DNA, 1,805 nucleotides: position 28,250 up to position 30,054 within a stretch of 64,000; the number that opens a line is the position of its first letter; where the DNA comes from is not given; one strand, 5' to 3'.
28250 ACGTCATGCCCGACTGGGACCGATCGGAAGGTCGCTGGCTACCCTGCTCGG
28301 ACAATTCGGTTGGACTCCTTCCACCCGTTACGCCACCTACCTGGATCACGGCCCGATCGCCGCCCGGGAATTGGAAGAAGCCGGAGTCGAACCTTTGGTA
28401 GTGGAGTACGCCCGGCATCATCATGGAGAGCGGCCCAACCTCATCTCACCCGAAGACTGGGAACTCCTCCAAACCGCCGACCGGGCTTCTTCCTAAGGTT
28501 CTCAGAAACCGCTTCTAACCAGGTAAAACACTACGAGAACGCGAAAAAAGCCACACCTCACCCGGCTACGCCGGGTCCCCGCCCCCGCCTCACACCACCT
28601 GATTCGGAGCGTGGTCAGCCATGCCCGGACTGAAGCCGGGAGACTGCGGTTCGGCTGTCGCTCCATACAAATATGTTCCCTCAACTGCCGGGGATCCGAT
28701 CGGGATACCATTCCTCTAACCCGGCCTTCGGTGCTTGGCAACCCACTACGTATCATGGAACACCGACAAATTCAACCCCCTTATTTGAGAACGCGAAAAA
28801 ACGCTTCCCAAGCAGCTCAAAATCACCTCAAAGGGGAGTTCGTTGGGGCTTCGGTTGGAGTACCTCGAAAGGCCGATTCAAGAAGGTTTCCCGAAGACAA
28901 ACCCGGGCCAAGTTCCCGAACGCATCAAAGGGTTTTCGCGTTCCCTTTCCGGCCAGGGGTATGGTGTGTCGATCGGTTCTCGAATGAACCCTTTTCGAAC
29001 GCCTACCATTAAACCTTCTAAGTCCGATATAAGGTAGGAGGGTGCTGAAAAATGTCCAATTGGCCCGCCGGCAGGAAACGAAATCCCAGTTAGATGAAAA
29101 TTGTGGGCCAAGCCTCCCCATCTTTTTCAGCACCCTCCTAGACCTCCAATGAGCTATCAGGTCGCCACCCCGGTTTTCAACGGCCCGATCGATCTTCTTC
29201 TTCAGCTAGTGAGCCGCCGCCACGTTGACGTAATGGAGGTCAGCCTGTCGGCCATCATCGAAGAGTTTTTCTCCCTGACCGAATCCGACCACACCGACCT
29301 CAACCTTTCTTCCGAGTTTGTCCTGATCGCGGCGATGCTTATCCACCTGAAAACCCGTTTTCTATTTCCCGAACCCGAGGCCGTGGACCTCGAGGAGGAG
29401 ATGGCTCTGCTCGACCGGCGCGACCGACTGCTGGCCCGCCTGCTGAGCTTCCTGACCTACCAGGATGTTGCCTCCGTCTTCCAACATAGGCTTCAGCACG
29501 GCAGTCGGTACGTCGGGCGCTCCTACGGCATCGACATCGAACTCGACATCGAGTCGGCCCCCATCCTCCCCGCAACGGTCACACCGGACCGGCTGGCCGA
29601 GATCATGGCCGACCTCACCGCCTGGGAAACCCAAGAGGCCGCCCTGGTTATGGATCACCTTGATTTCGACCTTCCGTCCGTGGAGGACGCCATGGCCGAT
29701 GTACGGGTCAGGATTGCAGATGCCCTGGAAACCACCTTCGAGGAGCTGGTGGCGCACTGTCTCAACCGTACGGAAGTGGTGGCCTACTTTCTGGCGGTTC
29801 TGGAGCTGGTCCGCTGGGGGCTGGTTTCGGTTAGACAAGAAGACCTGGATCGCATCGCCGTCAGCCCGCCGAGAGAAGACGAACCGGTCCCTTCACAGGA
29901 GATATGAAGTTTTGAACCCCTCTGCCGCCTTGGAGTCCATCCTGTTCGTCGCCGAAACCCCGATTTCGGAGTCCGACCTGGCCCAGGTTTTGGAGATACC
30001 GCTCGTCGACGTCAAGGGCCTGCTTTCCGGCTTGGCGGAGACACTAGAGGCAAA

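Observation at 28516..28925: Novel ~400 bp non-coding interspersed element, copy 1, with conserved stem-loops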

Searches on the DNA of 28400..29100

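Call 8: search_rna_families(source=window, start=28400, end=29100, threshold=evalue, max_evalue=10)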
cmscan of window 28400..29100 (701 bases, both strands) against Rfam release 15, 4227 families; matches with E-value up to 10: 2.
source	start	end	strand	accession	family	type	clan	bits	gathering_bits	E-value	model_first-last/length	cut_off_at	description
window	28484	28552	-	RF04156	MIR2670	Gene; miRNA;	-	14.9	117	1.7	64-132/200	no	MIR2670 microRNA precursor family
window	28553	28620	+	RF02228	sX9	Gene; sRNA;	-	13.5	44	9.1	1-76/76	no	Xanthomonas sRNA sX9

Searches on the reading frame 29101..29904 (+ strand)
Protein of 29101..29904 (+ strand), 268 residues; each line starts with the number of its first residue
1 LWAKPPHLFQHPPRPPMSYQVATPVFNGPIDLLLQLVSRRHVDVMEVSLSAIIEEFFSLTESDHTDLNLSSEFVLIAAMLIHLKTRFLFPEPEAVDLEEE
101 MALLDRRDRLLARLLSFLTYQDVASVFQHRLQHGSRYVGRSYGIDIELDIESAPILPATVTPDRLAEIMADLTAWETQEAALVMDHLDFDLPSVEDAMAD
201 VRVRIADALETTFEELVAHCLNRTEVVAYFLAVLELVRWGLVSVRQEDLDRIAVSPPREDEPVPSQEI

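Call 71: find_encoding_contigs(protein=window:29101-29904:+, flank=2000, max_places=10)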
Protein window:29101-29904:+ (268 aa): no gene with exactly this product is on record in the collection.
